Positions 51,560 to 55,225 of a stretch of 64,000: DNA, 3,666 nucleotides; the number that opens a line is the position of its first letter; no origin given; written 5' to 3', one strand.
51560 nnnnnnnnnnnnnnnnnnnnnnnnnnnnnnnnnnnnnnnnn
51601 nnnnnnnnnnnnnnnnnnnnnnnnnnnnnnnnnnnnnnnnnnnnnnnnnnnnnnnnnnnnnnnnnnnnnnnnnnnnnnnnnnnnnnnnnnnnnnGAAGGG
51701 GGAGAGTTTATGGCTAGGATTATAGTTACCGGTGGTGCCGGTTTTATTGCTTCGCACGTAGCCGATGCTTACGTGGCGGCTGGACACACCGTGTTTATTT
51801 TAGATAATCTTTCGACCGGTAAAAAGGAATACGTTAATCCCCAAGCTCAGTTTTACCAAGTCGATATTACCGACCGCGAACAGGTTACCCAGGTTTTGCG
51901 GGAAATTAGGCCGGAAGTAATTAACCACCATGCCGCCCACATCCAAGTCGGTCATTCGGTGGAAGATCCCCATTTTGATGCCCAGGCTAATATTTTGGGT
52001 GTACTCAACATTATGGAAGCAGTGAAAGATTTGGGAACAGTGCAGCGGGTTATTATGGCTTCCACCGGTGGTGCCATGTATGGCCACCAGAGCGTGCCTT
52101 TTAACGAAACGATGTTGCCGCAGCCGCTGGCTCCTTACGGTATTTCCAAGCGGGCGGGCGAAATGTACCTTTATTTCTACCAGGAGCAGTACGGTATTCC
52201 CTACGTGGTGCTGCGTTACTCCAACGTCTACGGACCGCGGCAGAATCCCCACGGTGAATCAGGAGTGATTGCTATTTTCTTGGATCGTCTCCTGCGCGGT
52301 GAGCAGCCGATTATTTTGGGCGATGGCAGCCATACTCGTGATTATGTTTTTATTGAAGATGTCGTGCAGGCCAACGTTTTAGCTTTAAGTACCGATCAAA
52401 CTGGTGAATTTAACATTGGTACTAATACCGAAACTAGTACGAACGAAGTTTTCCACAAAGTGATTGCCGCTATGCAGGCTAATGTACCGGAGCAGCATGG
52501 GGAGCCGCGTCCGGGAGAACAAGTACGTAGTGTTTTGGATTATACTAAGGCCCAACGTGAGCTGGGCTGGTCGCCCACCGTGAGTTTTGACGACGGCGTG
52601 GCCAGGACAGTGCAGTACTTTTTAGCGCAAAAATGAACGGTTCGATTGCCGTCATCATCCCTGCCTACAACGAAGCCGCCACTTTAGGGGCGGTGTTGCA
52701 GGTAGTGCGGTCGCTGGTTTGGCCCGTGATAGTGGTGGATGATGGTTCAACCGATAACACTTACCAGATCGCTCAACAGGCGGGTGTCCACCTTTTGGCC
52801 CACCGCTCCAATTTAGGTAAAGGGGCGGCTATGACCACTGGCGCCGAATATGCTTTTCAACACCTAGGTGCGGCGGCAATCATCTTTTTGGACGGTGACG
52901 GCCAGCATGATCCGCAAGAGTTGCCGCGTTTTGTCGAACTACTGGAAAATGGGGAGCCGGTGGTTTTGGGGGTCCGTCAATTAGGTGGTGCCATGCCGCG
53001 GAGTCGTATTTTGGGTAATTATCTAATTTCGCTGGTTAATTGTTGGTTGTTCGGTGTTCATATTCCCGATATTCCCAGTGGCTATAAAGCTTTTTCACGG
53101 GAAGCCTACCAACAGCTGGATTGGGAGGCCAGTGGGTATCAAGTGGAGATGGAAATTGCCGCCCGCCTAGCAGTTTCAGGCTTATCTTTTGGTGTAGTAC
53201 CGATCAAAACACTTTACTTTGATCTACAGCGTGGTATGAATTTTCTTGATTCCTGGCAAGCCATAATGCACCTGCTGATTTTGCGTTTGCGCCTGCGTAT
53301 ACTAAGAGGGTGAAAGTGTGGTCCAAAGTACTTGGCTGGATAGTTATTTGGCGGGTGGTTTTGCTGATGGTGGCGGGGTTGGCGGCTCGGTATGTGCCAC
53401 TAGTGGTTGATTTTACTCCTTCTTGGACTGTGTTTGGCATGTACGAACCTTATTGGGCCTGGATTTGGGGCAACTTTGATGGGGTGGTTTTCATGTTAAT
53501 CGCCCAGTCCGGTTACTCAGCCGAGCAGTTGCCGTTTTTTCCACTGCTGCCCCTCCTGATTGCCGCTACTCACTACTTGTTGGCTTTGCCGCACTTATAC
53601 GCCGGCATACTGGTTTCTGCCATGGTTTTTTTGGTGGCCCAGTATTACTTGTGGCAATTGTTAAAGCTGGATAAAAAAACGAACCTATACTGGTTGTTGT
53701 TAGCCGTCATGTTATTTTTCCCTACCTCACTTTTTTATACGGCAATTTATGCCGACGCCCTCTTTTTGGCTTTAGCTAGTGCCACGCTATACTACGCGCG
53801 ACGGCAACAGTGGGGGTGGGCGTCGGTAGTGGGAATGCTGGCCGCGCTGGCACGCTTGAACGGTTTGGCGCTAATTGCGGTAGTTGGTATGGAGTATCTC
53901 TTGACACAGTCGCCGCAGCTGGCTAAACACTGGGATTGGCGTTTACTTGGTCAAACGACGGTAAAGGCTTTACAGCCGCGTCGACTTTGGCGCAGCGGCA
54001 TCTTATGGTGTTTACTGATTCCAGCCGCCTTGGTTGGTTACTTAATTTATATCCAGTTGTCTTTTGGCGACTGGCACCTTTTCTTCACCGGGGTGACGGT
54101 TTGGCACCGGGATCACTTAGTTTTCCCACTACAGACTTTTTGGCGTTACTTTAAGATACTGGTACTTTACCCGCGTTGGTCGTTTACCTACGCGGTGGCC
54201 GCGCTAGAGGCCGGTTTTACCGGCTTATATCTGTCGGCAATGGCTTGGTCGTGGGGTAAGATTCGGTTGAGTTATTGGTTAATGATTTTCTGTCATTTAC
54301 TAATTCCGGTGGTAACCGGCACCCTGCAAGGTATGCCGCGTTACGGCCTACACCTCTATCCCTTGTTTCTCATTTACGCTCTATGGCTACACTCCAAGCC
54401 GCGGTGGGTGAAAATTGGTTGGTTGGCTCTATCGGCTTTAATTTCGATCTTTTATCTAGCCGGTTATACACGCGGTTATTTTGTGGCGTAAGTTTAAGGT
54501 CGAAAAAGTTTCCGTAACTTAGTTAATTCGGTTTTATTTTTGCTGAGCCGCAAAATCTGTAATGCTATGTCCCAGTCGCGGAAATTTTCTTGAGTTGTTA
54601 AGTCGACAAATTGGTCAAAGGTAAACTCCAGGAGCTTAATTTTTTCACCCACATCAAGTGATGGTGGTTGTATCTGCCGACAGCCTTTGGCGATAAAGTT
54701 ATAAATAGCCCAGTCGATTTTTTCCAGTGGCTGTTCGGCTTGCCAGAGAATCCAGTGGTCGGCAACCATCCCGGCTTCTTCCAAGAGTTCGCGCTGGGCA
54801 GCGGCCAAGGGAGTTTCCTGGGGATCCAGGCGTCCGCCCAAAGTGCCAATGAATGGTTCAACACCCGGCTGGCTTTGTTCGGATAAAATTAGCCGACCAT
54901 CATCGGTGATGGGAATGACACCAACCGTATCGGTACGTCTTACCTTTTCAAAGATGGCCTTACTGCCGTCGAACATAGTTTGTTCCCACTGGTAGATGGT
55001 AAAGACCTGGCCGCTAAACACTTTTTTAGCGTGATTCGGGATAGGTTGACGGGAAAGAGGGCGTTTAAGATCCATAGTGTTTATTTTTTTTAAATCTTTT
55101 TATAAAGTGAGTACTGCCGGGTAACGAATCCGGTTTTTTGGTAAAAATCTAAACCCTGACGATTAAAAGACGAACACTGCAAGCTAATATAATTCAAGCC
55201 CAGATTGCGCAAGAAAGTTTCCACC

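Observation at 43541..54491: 11-kb glycosylation block with five GT-C fold membrane glycosyltransferases, a Dpm1-like donor synthase and translationally coupled GT2/GT4 genes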

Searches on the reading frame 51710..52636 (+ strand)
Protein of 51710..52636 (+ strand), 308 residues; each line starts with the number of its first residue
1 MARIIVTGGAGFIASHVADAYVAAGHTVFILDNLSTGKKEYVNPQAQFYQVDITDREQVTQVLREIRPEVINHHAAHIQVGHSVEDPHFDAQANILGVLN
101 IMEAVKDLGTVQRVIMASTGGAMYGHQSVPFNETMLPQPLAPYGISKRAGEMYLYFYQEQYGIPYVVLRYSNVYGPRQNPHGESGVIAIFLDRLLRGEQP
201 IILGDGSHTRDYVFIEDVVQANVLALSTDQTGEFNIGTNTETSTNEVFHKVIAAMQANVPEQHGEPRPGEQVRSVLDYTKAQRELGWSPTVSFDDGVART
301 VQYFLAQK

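Call 4: search_protein_families(library=pfam, proteins=[window:51710-52636:+], max_evalue=0.01)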
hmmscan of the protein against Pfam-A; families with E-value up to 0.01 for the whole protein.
window:51710-52636:+ (308 aa): 11 families
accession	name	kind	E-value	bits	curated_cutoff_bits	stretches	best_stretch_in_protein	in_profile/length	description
PF16363.11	GDP_Man_Dehyd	-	7.9e-62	210.1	27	1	5-299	1-331/332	GDP-mannose 4,6 dehydratase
PF01370.27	Epimerase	-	6.5e-60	203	20.9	1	4-237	1-240/240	NAD dependent epimerase/dehydratase family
PF04321.23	RmlD_sub_bind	-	7e-20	71.7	27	1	3-204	2-177/287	RmlD substrate binding domain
PF02719.21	Polysacc_synt_2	-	1.8e-16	60.7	20.2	1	4-273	1-270/293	Polysaccharide biosynthesis protein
PF01073.25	3Beta_HSD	-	2.5e-14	53.4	22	1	5-227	1-230/280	3-beta hydroxysteroid dehydrogenase/isomerase family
PF13460.12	NAD_binding_10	-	7.8e-08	32.8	27.2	1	8-172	1-145/184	NAD(P)H-binding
PF07993.18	NAD_binding_4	-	1.3e-07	31.4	20.1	1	69-185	90-214/258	Male sterility protein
PF00106.31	adh_short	-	4.6e-06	26.7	26.6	1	4-69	3-74/195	short chain dehydrogenase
PF05368.20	NmrA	-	6.1e-06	26.5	27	1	3-122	4-110/298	NmrA-like family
PF08659.16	KR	-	0.0014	19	22.6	1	3-126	2-143/180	KR domain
PF13561.12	adh_short_C2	-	0.005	16.9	27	1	13-75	8-74/236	Enoyl-(Acyl carrier protein) reductase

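Call 5: search_protein_families(library=ncbifam, proteins=[window:51710-52636:+], max_evalue=0.01)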
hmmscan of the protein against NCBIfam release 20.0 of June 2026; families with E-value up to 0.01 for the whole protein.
window:51710-52636:+ (308 aa): 51 families (the best 25 are shown)
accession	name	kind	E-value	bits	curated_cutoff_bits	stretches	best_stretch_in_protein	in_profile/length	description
TIGR01181.1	dTDP_gluc_dehyt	equivalog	2.3e-55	187.9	365.1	1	3-307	1-314/321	dTDP-glucose 4,6-dehydratase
TIGR01179.1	galE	equivalog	7.2e-50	169.7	262.3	1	3-292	1-312/332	UDP-glucose 4-epimerase GalE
TIGR04180.1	EDH_00030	hypoth_equivalog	4.7e-40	137.5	475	1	4-291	1-296/297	NAD-dependent 4,6-dehydratase LegB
NF011728.1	PRK15181.1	equivalog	5.2e-35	121.1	760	1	3-306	17-339/348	Vi polysaccharide biosynthesis UDP-N-acetylglucosaminuronic acid C-4 epimerase TviC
NF007582.0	PRK10217.1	equivalog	4.2e-34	118.2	698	1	1-307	1-334/355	dTDP-glucose 4,6-dehydratase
NF007490.0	PRK10084.1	subfamily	7.4e-34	117.3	649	2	131-307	155-337/361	dTDP-glucose 4,6-dehydratase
TIGR02197.1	heptose_epim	equivalog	2.6e-31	109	274.6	1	4-302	1-311/316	ADP-glyceromanno-heptose 6-epimerase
NF007956.0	PRK10675.1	subfamily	8.5e-27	94.1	394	1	3-302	2-327/338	UDP-glucose 4-epimerase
NF008360.0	PRK11150.1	equivalog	3e-23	82.5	452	1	4-256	2-255/310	ADP-glyceromanno-heptose 6-epimerase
TIGR01472.1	gmd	equivalog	4.4e-22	78.8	415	1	46-256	56-269/342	GDP-mannose 4,6-dehydratase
TIGR02622.1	CDP_4_6_dhtase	equivalog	5.2e-21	75.2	278.45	2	3-161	6-172/352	CDP-glucose 4,6-dehydratase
TIGR01214.1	rmlD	equivalog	4.8e-20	71.8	224.05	1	3-259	1-230/285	dTDP-4-dehydrorhamnose reductase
NF047922.1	GDPFucSynFcl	equivalog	1.3e-19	70.7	500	1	46-307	32-304/308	GDP-L-fucose synthase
TIGR03466.1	HpnA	hypoth_equivalog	5.3e-15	55.1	367.65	1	4-260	3-251/327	hopanoid-associated sugar epimerase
NF058621.1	DiazavRedAvaA7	equivalog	7.8e-15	55.3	400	1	3-260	2-253/304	3-diazoavenalumate denitrifying reductase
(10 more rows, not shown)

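Call 40: search_solved_structures(query=window:51710-52636:+, max_evalue=1e-20)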
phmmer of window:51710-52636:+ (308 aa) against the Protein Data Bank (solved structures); distinct sequences matched with E-value up to 1e-20: 60.
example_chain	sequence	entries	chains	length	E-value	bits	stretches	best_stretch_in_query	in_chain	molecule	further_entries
4zrm_A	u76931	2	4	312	6.9e-88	298.2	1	3-304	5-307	UDP-glucose 4-epimerase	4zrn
2p5u_A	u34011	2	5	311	8.5e-76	258.5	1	3-305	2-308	UDP-glucose 4-epimerase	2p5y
7ys8_A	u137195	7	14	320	8.4e-70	238.9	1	3-305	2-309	UDP-glucose 4-epimerase | UDP-glucose 4-epimerase along with EC 5.1.3.2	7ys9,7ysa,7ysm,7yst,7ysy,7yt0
6dnt_A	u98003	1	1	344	1.8e-47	165.6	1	3-307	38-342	NAD-dependent epimerase/dehydratase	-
6wjb_A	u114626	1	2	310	4.2e-45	157.8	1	3-298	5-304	NAD-dependent epimerase/dehydratase family protein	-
6wj9_A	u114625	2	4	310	1.9e-44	155.6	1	3-298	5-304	NAD-dependent epimerase/dehydratase family protein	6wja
6pmh_A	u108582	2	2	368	9.7e-42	146.7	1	4-305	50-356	UDP-glucose 4-epimerase related protein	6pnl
3icp_A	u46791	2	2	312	2.5e-38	135.5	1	3-302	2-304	NAD-dependent epimerase/dehydratase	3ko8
8du1_A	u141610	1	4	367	4.1e-38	134.8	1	130-307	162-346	dTDP-glucose 4,6-dehydratase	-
6bwl_A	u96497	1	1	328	4.5e-36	128.1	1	3-304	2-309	Pal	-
10ke_A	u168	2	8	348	3.8e-35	125.1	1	5-298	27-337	Capsular polysaccharide biosynthesis protein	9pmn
1sb8_A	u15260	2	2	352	4.3e-35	124.9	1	5-305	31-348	wbpP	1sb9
6zl6_A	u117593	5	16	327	5.1e-35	124.7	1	3-303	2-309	Epimerase domain-containing protein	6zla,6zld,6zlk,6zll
6zlj_A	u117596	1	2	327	1.8e-34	122.8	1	3-303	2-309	Epimerase domain-containing protein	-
2c20_A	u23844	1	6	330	1.2e-33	120.2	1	3-290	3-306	UDP-GLUCOSE 4-EPIMERASE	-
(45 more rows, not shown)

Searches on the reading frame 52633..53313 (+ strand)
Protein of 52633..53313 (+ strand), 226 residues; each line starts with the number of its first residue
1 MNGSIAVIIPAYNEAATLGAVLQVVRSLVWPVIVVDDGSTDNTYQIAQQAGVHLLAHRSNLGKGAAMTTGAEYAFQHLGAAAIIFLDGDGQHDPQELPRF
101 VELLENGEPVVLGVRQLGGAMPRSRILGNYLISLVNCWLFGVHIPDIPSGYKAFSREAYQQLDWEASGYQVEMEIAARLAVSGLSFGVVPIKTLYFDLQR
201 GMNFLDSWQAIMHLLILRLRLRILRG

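Call 4: search_protein_families(library=pfam, proteins=[window:52633-53313:+], max_evalue=0.01)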
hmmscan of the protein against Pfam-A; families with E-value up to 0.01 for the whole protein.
window:52633-53313:+ (226 aa): 3 families
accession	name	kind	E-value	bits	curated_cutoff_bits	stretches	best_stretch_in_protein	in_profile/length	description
PF00535.33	Glycos_transf_2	-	3.1e-28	99.2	23.3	1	7-161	2-166/168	Glycosyl transferase family 2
PF13641.12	Glyco_tranf_2_3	-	7.7e-05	23.2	27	1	5-137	3-137/230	Glycosyltransferase like family 2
PF13704.12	Glyco_tranf_2_4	-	0.0004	21.3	27.5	1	13-75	2-66/98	Glycosyl transferase family 2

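Call 5: search_protein_families(library=ncbifam, proteins=[window:52633-53313:+], max_evalue=0.01)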
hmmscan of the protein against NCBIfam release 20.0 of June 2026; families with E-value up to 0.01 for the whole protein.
window:52633-53313:+ (226 aa): 21 families
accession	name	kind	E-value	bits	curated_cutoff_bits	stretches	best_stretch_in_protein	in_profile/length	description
TIGR04182.1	glyco_TIGR04182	equivalog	1.1e-32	113.7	325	1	5-192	2-189/293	S-layer glycoprotein N-glycosyltransferase AglJ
NF058614.1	PPMAGASynPpgS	equivalog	6.5e-30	104.2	370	1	6-199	3-202/226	polyprenyl-phospho-N-acetylgalactosaminyl synthase PpgS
NF041391.1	DPhHxTase_Halo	equivalog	5.2e-17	61.5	375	1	11-184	3-174/213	dolichyl-phosphate hexose transferase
NF047588.1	GlcsyltransPgfSStrep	equivalog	7.2e-16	58.3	500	1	5-162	3-167/308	glycosyltransferase PgfS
TIGR04283.1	glyco_like_mftF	equivalog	2e-13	50.5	182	1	5-92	1-85/221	TIGR04283 family arsenosugar biosynthesis glycosyltransferase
NF010496.0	PRK13915.1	equivalog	6.2e-11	41.9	262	1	4-90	32-127/307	glucosyl-3-phosphoglycerate synthase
NF007986.1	PRK10714.1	equivalog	2.4e-10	40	529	1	5-116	8-127/316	undecaprenyl-phosphate 4-deoxy-4-formamido-L-arabinose transferase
TIGR03937.1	PgaC_IcaA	equivalog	1.5e-09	37.4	422.3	1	4-104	46-150/407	poly-beta-1,6-N-acetyl-D-glucosamine synthase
TIGR03965.1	mycofact_glyco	equivalog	2.2e-09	36.7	280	1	4-107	75-182/467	mycofactocin biosynthesis glycosyltransferase MftF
NF041875.1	EPS_EpsD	equivalog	2e-08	34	370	1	6-113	2-114/325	exopolysaccharide biosynthesis glycosyltransferase EpsD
NF047683.1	TeichurnBiosyTuaG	equivalog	8.7e-08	32.1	400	1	4-105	7-112/252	teichuronic acid biosynthesis protein TuaG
TIGR03469.1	HpnB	hypoth_equivalog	6.1e-07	28.8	379.25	1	4-106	45-162/386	hopene-associated glycosyltransferase HpnB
NF041865.1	EpsU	equivalog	6.3e-07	28.7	700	1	6-108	42-151/394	exopolysaccharide biosynthesis GT2 family glycosyltransferase EpsU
NF007482.0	PRK10073.1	equivalog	1.6e-06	27.4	423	1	4-105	7-111/334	glycosyltransferase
NF038302.1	EPS_HpsE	equivalog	1.6e-06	27.3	300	1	5-89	3-96/307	hormogonium polysaccharide biosynthesis glycosyltransferase HpsE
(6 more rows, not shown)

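Call 39: search_solved_structures(query=window:52633-53313:+, max_evalue=0.001)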
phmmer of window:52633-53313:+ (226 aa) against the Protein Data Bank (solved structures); distinct sequences matched with E-value up to 0.001: 16.
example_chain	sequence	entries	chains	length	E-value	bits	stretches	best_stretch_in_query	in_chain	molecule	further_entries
5mlz_A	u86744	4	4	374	3.2e-13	53.1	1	4-178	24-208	Dolichol monophosphate mannose synthase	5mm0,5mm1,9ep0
9bhc_C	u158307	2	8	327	1.2e-10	44.7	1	5-116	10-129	Undecaprenyl-phosphate 4-deoxy-4-formamido-L-arabinose transferase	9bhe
8vxh_A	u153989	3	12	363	1.5e-10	44.3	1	5-116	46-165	Undecaprenyl-phosphate 4-deoxy-4-formamido-L-arabinose transferase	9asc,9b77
9hwj_A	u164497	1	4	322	1.1e-08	38.2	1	5-116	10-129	Undecaprenyl-phosphate 4-deoxy-4-formamido-L-arabinose transferase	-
7pdo_A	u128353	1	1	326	5.6e-08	35.9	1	4-108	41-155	Glucosyl-3-phosphoglycerate synthase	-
7p5l_A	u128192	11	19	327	5.6e-08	35.9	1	4-108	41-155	Glucosyl-3-phosphoglycerate synthase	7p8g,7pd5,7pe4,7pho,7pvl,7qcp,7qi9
4y6n_A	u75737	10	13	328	8.5e-05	25.5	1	4-110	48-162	Glucosyl-3-phosphoglycerate synthase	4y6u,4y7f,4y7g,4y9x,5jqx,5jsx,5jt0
3e25_A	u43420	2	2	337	9.3e-05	25.4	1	4-110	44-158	Putative uncharacterized protein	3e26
4ddz_A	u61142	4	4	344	9.6e-05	25.3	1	4-110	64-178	GLUCOSYL-3-PHOSPHOGLYCERATE SYNTHASE (GpgS) | Glucosyl-3-phosphoglycerate synthase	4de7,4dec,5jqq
3ckj_A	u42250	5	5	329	0.0002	24.3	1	4-107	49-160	Putative uncharacterized protein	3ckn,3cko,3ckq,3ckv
5eke_A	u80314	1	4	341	0.00053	22.9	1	5-116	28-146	Uncharacterized glycosyltransferase sll0501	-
5ekp_C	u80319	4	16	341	0.00053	22.9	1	5-116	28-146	Uncharacterized glycosyltransferase sll0501 | Glycosyltransferase sll0501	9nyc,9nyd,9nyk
9nye_A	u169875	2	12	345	0.00055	22.9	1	5-116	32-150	Glycosyltransferase sll0501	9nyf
2z87_A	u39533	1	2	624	0.00059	22.8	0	5-50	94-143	Chondroitin synthase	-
2z86_A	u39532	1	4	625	0.0006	22.8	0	5-50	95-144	Chondroitin synthase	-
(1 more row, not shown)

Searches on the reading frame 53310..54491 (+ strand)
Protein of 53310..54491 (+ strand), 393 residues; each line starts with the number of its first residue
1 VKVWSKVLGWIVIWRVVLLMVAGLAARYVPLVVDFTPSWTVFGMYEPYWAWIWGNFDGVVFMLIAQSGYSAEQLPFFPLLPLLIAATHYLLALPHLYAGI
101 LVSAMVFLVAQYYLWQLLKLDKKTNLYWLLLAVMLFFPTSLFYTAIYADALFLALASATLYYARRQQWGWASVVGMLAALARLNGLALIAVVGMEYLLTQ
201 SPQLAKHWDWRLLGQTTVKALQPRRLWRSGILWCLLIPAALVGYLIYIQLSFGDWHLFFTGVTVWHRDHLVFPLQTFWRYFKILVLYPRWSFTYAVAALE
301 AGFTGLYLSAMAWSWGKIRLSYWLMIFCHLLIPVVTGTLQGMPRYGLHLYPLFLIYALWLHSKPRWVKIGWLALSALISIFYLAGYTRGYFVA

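Call 4: search_protein_families(library=pfam, proteins=[window:53310-54491:+], max_evalue=0.01)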
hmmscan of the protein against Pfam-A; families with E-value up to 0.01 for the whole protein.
window:53310-54491:+ (393 aa): 0 families

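Call 5: search_protein_families(library=ncbifam, proteins=[window:53310-54491:+], max_evalue=0.01)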
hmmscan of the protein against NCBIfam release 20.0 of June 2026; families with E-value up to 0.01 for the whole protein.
window:53310-54491:+ (393 aa): 0 families

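Call 12: search_protein_families(library=pfam, proteins=[window:53310-54491:+], max_evalue=10)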
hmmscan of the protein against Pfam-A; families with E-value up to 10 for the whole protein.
window:53310-54491:+ (393 aa): 0 families

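Call 17: find_homologous_proteins(query=window:53310-54491:+)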
Query window:53310-54491:+ (393 aa): 165 proteins with E <= 0.001 among 8000 candidates; the best 120 are listed.
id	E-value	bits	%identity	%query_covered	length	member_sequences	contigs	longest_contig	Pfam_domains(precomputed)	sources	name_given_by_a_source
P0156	1.3e-254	863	100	99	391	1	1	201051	-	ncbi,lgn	-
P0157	5.6e-158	545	65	100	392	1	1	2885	-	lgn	-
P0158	5.1e-156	539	65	99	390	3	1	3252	-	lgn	-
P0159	3.8e-155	536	64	100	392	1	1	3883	-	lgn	-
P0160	1.0e-145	505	62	100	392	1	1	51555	-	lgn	-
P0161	5.1e-143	496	60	100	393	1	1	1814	-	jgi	jgi:hypothetical protein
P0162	2.1e-142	494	59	100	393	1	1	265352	-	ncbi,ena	-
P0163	2.8e-142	493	60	100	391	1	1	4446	PF04188.19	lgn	-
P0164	7.0e-125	436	54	100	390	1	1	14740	-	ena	-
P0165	9.2e-117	409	52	99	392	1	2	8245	-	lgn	-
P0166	1.2e-115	406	50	100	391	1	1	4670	-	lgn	-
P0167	8.8e-114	399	52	100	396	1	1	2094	-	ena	-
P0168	2.8e-111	391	53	97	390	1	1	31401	-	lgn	-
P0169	6.8e-110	387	49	98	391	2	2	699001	-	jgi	jgi:hypothetical protein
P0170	1.6e-109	385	48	100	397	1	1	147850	-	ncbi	-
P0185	1.2e-92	330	44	99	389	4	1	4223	PF04188.19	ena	-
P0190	6.3e-87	311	43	99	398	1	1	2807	PF04188.19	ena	-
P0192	3.1e-86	309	44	99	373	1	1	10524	PF04188.19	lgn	-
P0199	3.4e-83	299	41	99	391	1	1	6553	PF04188.19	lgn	-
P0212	8.1e-80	288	43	99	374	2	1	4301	PF04188.19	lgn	-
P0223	6.0e-76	275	41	95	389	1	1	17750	PF04188.19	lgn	-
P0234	1.8e-73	267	41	99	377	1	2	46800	PF04188.19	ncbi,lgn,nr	ncbi:hypothetical protein HZC27_04330 [Candidatus Roizmanbacteria bacterium]|nr:hypothetical protein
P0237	9.7e-73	264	40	99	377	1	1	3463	PF04188.19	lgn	-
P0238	5.1e-72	262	38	98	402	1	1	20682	PF04188.19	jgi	jgi:hypothetical protein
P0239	9.4e-72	261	38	99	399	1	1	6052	PF04188.19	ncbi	-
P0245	8.1e-71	258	40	99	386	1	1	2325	PF04188.19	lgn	-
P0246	2.5e-68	250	43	88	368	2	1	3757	PF04188.19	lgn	-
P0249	2.6e-65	240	40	87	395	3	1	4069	PF04188.19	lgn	-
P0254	5.2e-64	235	41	87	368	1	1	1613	PF04188.19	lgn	-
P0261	8.7e-55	205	35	97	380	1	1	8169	PF04188.19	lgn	-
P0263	2.5e-28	118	36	78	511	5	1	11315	PF04188.19,PF13231.13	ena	-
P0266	1.5e-22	99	29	79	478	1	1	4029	PF04188.19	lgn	-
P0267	1.9e-22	99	29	96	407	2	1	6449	PF04188.19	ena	-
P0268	5.4e-22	97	28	79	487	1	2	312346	PF04188.19,PF13231.13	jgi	jgi:hypothetical protein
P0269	7.9e-22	96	42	33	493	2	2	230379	PF04188.19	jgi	-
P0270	1.8e-20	92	27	99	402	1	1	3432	PF04188.19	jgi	jgi:mannosyltransferase PIG-V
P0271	3.1e-19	88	28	97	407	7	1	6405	PF04188.19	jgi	jgi:hypothetical protein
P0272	1.9e-18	85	28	97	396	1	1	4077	PF04188.19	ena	-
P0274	2.2e-16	79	27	80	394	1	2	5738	PF04188.19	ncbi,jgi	jgi:Gpi18-like mannosyltransferase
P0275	4.0e-16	78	27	94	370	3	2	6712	PF04188.19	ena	-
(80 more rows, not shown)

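Call 24: search_protein_families(library=pfam, alignment_id=A2, max_evalue=0.001)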
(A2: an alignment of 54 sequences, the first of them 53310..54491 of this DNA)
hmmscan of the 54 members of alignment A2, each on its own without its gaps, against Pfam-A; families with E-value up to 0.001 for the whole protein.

A. member 1, window:53310-54491:+ (393 aa): 0 families

B. families by the number of members that match (of 54 scanned): 3 families
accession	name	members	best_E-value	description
PF04188.19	Mannosyl_trans2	23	3.4e-15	Mannosyltransferase (PIG-V)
PF13231.12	PMT_2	4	9.7e-08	Dolichyl-phosphate-mannose-protein mannosyltransferase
PF01758.21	SBF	1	0.00013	Sodium Bile acid symporter family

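Call 70: search_solved_structures(query=A2, max_evalue=1)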
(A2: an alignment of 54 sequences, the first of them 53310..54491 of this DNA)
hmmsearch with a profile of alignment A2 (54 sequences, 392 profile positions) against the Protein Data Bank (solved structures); distinct sequences matched with E-value up to 1: 1.
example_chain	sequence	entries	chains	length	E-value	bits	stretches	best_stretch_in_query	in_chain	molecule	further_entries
3i5q_B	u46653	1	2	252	0.77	12.1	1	71-110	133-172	Nucleoporin NUP170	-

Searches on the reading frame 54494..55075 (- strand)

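Call 10: search_protein_families(library=pfam, proteins=[window:54494-55075:-], max_evalue=0.001)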
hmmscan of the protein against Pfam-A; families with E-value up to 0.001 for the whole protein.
window:54494-55075:- (193 aa): 1 family
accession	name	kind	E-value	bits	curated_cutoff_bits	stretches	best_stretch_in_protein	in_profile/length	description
PF00293.34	NUDIX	-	1.8e-11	44.6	21.1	1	47-131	2-93/134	NUDIX domain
